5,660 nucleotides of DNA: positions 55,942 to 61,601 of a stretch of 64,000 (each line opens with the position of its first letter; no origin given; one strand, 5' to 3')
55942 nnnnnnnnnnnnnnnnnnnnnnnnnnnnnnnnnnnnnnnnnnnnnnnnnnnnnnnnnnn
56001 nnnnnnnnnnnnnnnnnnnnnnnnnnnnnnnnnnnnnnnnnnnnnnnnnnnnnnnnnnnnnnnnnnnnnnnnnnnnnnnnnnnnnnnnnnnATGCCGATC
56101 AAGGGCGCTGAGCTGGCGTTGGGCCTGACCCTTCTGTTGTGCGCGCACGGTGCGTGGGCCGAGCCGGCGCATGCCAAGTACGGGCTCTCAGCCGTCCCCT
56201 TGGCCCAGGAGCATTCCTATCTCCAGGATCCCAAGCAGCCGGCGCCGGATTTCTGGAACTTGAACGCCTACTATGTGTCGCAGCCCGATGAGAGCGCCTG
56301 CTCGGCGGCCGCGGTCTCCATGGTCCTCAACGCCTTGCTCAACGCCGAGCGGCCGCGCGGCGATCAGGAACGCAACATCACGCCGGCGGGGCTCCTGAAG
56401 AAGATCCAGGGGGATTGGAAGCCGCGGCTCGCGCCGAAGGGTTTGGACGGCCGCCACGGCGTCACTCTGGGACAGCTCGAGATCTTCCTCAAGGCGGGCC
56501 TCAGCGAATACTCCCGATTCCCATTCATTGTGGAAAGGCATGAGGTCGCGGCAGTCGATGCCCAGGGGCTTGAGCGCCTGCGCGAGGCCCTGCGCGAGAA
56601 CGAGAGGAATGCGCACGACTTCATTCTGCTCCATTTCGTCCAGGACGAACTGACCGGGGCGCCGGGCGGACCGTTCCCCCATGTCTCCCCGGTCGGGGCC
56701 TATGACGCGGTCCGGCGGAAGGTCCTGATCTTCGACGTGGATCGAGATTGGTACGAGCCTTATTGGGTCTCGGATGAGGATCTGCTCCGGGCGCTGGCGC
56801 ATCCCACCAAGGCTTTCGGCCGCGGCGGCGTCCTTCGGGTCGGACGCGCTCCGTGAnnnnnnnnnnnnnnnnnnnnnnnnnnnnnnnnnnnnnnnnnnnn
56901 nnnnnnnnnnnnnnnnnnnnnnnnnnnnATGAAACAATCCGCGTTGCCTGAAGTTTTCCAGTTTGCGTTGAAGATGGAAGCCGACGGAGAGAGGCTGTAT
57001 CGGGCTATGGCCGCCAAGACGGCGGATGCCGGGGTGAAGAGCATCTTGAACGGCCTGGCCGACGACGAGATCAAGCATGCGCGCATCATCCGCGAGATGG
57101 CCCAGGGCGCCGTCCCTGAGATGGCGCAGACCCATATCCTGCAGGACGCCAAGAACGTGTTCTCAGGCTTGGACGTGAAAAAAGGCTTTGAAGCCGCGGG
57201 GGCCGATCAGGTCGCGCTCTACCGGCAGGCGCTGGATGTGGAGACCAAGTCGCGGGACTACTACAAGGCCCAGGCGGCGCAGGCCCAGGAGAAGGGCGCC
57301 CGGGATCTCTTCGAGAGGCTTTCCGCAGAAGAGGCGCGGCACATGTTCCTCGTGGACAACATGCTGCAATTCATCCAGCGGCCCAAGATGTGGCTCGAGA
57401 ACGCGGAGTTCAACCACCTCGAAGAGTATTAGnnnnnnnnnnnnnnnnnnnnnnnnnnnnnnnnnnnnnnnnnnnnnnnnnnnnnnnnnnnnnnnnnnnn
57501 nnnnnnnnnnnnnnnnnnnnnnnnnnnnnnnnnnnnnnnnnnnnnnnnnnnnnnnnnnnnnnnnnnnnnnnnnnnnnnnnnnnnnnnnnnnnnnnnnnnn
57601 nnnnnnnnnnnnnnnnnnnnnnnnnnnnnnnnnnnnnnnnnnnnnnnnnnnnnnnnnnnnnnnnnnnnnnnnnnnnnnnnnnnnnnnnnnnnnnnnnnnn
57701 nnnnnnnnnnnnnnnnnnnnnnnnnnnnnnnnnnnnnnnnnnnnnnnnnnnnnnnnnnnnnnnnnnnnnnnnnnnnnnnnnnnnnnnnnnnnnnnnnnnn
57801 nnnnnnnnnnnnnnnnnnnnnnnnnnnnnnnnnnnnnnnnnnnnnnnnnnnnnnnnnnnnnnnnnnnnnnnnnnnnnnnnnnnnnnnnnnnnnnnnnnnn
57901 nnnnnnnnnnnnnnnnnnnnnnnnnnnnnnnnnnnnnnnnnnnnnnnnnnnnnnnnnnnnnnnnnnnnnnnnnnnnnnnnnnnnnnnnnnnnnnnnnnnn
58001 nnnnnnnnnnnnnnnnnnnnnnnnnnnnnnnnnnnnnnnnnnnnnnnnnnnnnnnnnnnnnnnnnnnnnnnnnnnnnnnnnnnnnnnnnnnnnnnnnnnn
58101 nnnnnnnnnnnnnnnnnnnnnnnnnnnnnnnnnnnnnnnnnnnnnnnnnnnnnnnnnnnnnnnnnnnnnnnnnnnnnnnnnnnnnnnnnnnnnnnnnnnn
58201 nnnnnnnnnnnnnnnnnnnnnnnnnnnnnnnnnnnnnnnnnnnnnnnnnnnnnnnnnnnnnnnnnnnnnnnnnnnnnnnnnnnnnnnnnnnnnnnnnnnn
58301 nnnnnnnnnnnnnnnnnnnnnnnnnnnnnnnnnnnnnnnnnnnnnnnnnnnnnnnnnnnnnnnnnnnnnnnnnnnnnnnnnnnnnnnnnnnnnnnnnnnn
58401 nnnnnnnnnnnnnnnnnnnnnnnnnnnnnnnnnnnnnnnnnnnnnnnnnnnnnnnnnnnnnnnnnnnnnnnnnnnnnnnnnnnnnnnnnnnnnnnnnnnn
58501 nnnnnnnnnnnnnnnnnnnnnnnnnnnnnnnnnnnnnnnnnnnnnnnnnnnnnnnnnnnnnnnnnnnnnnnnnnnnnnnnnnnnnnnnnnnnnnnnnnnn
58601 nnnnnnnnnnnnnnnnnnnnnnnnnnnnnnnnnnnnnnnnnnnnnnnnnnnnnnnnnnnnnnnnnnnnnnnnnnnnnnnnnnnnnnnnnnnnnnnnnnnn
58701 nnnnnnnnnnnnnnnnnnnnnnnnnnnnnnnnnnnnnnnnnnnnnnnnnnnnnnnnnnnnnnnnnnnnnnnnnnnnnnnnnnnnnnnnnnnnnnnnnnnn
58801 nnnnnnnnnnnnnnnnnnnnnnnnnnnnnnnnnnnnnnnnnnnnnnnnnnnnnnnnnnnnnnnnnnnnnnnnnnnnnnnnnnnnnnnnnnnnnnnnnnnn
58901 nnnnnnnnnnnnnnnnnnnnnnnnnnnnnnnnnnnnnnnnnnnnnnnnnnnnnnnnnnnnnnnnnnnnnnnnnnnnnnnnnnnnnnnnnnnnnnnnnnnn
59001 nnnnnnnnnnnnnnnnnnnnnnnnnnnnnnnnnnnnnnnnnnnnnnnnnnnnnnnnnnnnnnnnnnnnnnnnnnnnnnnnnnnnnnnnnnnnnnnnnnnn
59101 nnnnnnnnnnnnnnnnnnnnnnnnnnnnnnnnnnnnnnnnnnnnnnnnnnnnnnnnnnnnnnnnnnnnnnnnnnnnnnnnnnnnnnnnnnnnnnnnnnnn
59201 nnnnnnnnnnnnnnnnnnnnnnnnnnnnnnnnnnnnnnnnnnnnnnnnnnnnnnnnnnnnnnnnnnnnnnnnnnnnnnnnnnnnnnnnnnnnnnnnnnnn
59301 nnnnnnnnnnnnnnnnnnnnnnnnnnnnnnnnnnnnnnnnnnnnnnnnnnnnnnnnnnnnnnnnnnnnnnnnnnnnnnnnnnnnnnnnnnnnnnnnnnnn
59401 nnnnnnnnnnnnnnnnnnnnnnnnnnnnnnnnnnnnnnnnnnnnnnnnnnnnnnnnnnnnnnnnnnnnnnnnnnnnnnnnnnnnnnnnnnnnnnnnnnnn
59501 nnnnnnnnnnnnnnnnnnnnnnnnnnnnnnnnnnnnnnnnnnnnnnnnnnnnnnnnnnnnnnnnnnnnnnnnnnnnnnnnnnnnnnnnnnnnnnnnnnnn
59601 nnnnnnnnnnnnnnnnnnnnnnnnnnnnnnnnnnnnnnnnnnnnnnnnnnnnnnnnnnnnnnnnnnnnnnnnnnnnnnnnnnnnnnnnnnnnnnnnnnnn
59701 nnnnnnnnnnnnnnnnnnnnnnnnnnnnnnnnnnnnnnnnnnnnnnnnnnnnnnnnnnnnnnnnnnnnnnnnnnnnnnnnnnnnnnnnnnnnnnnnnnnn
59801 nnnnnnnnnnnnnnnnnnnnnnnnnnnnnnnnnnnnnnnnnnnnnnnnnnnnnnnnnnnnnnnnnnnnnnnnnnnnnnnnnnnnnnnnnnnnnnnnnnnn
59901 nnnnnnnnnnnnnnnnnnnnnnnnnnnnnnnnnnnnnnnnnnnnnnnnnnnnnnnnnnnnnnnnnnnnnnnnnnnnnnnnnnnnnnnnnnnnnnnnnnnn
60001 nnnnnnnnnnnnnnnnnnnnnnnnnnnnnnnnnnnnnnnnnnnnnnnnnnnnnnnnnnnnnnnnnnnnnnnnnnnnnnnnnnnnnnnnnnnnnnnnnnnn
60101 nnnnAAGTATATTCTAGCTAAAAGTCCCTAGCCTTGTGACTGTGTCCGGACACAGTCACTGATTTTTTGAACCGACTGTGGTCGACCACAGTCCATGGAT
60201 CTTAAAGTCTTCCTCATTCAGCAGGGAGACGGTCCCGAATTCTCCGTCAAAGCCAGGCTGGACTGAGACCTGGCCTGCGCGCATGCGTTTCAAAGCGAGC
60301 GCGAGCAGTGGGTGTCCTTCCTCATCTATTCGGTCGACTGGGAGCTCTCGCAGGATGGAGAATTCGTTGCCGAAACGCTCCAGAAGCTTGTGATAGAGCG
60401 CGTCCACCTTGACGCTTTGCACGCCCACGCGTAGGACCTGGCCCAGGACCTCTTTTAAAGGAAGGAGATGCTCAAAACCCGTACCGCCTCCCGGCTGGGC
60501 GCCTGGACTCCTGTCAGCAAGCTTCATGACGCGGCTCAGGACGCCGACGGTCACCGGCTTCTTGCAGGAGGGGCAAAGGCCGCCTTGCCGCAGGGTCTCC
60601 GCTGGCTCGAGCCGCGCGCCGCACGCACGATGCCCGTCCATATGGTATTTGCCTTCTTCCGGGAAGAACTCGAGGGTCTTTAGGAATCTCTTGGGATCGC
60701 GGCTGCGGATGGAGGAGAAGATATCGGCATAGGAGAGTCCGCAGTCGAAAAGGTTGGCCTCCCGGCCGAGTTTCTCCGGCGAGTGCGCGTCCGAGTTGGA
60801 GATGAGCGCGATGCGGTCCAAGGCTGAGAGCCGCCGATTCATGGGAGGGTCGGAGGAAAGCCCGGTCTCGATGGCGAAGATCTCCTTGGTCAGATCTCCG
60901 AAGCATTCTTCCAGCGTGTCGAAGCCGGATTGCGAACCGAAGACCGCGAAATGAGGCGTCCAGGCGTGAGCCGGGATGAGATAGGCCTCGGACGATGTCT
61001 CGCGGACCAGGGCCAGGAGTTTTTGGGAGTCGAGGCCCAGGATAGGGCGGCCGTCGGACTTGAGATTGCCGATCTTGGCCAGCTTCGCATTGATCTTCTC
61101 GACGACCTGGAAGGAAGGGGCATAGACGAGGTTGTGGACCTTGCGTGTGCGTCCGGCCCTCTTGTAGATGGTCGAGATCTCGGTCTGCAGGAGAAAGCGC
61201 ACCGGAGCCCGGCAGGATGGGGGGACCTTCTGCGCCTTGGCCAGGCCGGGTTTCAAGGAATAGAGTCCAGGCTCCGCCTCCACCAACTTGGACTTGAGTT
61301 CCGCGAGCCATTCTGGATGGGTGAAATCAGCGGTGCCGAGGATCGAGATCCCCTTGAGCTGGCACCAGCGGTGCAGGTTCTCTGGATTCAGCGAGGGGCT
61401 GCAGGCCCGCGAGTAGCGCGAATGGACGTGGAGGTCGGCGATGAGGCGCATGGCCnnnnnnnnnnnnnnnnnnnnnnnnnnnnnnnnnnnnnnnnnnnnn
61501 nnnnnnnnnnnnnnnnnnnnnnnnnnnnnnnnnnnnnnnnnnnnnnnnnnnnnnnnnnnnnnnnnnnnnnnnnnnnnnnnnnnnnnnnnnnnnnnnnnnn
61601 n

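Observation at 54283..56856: tRNA-Gln followed by a caspase-like lipoprotein and a secreted phytochelatin-synthase-like protein: possible small accessory island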

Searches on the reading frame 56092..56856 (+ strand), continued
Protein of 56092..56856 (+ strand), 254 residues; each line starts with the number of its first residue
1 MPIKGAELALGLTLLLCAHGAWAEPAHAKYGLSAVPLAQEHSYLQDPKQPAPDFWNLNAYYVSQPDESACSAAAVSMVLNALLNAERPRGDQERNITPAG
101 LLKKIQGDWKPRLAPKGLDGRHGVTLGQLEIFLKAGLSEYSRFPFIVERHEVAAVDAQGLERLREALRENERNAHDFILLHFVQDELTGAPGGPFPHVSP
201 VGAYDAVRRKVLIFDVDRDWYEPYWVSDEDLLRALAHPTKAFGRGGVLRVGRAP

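Call 42: find_encoding_contigs(protein=P0027, flank=10000, max_places=1)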
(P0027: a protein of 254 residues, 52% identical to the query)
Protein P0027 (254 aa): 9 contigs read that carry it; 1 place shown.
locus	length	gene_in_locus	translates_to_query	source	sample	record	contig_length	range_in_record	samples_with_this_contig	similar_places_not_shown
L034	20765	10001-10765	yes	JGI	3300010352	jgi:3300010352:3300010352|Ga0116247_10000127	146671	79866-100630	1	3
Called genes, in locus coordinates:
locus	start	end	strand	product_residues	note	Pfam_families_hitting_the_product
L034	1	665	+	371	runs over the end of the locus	PF00155:Aminotran_1_2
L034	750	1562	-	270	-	PF02517:Rce1-like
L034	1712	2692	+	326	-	PF00112:Peptidase_C1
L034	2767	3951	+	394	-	PF07690:MFS_1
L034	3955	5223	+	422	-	PF00884:Sulfatase, PF01663:Phosphodiest (weak), PF16347:SGSH_C (weak)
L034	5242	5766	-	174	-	PF10882:bPH_5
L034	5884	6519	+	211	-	PF13505:OMP_b-brl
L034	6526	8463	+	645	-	-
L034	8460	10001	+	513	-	PF07719:TPR_2 (faint), PF00515:TPR_1 (faint)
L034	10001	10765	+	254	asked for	PF05023:Phytochelatin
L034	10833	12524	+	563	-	PF00005:ABC_tran, PF02463:SMC_N (faint), PF13304:AAA_21 (faint), PF12848:ABC_tran_Xtn, PF00005:ABC_tran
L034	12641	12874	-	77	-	-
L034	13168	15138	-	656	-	PF08495:FIST, PF10442:FIST_C, PF00211:Guanylate_cyc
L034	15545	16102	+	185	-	-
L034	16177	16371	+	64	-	-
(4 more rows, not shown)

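Call 66: predict_structure(alignment_id=A3)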
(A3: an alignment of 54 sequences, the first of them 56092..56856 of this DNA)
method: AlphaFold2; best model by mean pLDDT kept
length: 254 residues; sequences in the alignment: 54
mean_pLDDT: 91.0   pTM: 0.86
mean pLDDT of the five models: 91.0, 90.9, 90.7, 89.9, 89.7
residues with pLDDT >= 90: 186; 70-90: 58; 50-70: 8; < 50: 2
segments of 3 or more residues with pLDDT < 50: none
pLDDT, mean of each block of 10 residues (from residue 1): 65 74 75 93 96 94 81 96 88 93 94 92 95 97 96 97 98 96 92 90 98 88 96 97 97 90
secondary structure, 60 per line:
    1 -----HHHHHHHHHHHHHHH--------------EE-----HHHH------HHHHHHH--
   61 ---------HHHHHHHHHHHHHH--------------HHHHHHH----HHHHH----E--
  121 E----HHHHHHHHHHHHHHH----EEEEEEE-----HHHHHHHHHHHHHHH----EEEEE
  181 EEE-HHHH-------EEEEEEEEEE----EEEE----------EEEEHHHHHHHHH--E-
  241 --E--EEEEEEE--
elements in order: H6-20 H42-45 H52-58 H70-83 H98-104 H109-113 H126-140 E145-151 H157-171 E176-183 H185-188 E196-205 E210-213 E224-227 H228-236 E246-252
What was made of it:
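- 56092..56856 (+): 254-aa exported phytochelatin-synthase-like (PF05023 / MEROPS C83-type) papain-fold protein. Signal peptide at residues 1-23 (AWA|EP). Gln64, Cys70 (56299-56301), His197 (56680-56682), Asp215 (56734-56736). AGGAGG Shine-Dalgarno sequence upstream. Model pLDDT 91 (call 66).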

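Call 69: fold_search(model_id=the predicted structure, library=pdb)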
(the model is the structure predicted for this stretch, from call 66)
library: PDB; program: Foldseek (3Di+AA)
matches with E <= 10: 447; with E <= 0.001: 13
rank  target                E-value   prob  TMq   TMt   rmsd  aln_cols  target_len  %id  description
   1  6th5_B                7.6e-14  1.00  0.68  0.80   4.7       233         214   21  Crystal structure of mature wildtype primitive Phytochelatin synthase from Nostoc spec. - Alr0975 (released 2020-11-25)
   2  6th5_A                3.2e-13  1.00  0.67  0.79   4.3       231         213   23  Crystal structure of mature wildtype primitive Phytochelatin synthase from Nostoc spec. - Alr0975 (released 2020-11-25)
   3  2bu3_B                4.3e-13  1.00  0.67  0.81   3.9       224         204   23  Acyl-enzyme intermediate between Alr0975 and glutathione at pH 3.4 (released 2005-12-14)
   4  6tho_A                5.2e-13  1.00  0.67  0.76   6.2       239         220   21  Acylintermediate of glutathione and the mature primitive phytochelatin synthase Alr0975 from Nostoc PCC 7120 at atomic (released 2020-12-02)
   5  6tho_B                8.8e-13  1.00  0.69  0.79   4.4       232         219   21  Acylintermediate of glutathione and the mature primitive phytochelatin synthase Alr0975 from Nostoc PCC 7120 at atomic (released 2020-12-02)
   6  6tjl_A                8.8e-13  1.00  0.68  0.78   4.4       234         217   22  Mature primitive pytochelatin synthase Alr0975 from Nostoc species bound to glutathione (released 2020-12-09)
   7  2btw_A                2.3e-12  1.00  0.67  0.80   4.7       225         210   24  Crystal structure of Alr0975 (released 2005-12-14)
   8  2btw_B                2.7e-12  1.00  0.67  0.80   4.7       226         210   22  Crystal structure of Alr0975 (released 2005-12-14)
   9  2bu3_A                4.2e-12  1.00  0.66  0.83   3.7       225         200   23  Acyl-enzyme intermediate between Alr0975 and glutathione at pH 3.4 (released 2005-12-14)
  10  22oc                  2.6e-05  1.00  0.49  0.62   6.0       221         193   12  Crystal structure of P210 CD lyase (released 2026-03-18)
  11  8gs1_D                4.3e-04  1.00  0.43  0.34   5.7       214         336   14  Crystal structure of AziU2-U3 complex from Streptomyces sahachiroi NRRL2485 (released 2023-09-06)
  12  9qvq_B                6.2e-04  1.00  0.31  0.27   5.5       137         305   14  Crystal structure of the CtaG_H128A variant from Ruminiclostridium cellulolyticum in complex with PHBA (P2(1)-medium) (released 2025-10-01)
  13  9qvs                  7.0e-04  1.00  0.42  0.36   5.7       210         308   10  Crystal structure of the CtaG_D144N variant from Ruminiclostridium cellulolyticum (P2(1)-small) (released 2025-10-01)
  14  8gs1_B                2.2e-03  1.00  0.42  0.34   5.8       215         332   14  Crystal structure of AziU2-U3 complex from Streptomyces sahachiroi NRRL2485 (released 2023-09-06)
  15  5oec_A                2.2e-03  0.99  0.36  0.45   6.3       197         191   16  Human Rab32 (18-201):GDP in complex with Salmonella GtgE (21-214) C45A mutant (released 2018-01-10)
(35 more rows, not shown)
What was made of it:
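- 56092..56856 (+): Foldseek top hits 6TH5/2BU3/2BTW, E = 7.6e-14, TM 0.8 (call 69).
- On Phytochelatin synthase family (Pfam PF05023 / MEROPS C83): Foldseek TM 0.8 (call 69).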

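Call 80: search_protein_families(library=padloc, proteins=[window:56092-56856:+], max_evalue=0.01)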
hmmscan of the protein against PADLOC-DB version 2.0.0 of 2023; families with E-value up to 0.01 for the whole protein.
window:56092-56856:+ (254 aa): 0 families

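Call 81: search_protein_families(library=ncbifam, proteins=[window:56092-56856:+], max_evalue=0.001)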
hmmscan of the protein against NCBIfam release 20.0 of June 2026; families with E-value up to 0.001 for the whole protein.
window:56092-56856:+ (254 aa): 0 families

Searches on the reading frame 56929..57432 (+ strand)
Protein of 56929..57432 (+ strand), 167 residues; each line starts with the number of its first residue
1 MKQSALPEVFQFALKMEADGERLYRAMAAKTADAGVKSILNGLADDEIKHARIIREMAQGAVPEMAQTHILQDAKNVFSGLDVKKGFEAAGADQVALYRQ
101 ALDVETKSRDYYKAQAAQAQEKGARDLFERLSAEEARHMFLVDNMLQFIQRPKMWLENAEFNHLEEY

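Call 5: search_protein_families(library=pfam, proteins=[window:56929-57432:+], max_evalue=0.1)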
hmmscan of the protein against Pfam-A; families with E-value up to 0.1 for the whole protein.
window:56929-57432:+ (167 aa): 6 families
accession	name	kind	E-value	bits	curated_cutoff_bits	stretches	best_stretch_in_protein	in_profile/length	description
PF02915.23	Rubrerythrin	-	1.8e-13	51.5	22.8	2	8-139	1-130/137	Rubrerythrin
PF13668.12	Ferritin_2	-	1.8e-07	31.8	24.7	1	8-146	4-136/138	Ferritin-like domain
PF22277.2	EncFtn-like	-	0.00029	21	27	1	20-56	29-65/85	EncFtn-like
PF03232.19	COQ7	-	0.0084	16.2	23.5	0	21-138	18-136/169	Ubiquinone biosynthesis protein COQ7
PF09537.16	DUF2383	-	0.025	15.2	30.8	0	14-59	10-55/111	Domain of unknown function (DUF2383)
PF20995.3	Tla3_C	-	0.051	14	24.8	1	18-86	15-85/136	Type VI lipase adapter protein Tla3, C-terminal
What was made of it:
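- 56929..57432 (+): Right-hand context: 167-aa rubrerythrin/ferritin-like protein, 72 bp downstream of PCS on the same strand with its own SD. Not part of any island. Pfam Rubrerythrin 1.8e-13 (call 5).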

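Call 80: search_protein_families(library=padloc, proteins=[window:56929-57432:+], max_evalue=0.01)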
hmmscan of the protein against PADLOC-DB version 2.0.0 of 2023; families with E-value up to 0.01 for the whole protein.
window:56929-57432:+ (167 aa): 0 families

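Call 81: search_protein_families(library=ncbifam, proteins=[window:56929-57432:+], max_evalue=0.001)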
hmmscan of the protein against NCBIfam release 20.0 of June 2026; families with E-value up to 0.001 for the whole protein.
window:56929-57432:+ (167 aa): 5 families
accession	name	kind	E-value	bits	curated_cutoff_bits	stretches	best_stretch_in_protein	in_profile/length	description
NF045676.1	FeExpMbfA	equivalog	3.1e-10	40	450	1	3-78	93-168/318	iron exporter MbfA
NF009413.0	PRK12775.1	equivalog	1.4e-07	29.7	1895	1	8-144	863-993/1006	putative trifunctional 2-polyprenylphenol hydroxylase/glutamate synthase subunit beta/ferritin domain-containing protein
NF058679.1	EncB_fam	subfamily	1.5e-07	31.4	90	0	14-67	29-82/117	encapsulin nanocompartment ferritin-likeEncB family encapsulin nanocompartment ferritin-like cargo protein cargo protein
TIGR04535.1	ferrit_encaps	subfamily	2.5e-06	27.4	125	0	14-63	22-71/114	encapsulin-associated ferritin-like protein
NF058678.1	EncB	exception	0.00016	21.9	210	0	92-150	9-67/160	encapsulin nanocompartment ferritin-like cargo protein EncB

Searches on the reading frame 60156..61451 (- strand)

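Call 61: search_protein_families(library=pfam, proteins=[window:60156-61451:-], max_evalue=0.00001)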
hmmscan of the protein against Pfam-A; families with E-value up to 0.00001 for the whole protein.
window:60156-61451:- (431 aa): 0 families

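Call 81: search_protein_families(library=ncbifam, proteins=[window:60156-61451:-], max_evalue=0.001)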
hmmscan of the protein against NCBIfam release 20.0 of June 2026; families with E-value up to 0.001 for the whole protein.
window:60156-61451:- (431 aa): 1 family
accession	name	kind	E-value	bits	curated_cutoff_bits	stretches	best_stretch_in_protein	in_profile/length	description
TIGR00375.1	TIGR00375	hypoth_equivalog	1.7e-43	149.5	326.6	1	98-407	73-373/374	TIGR00375 family protein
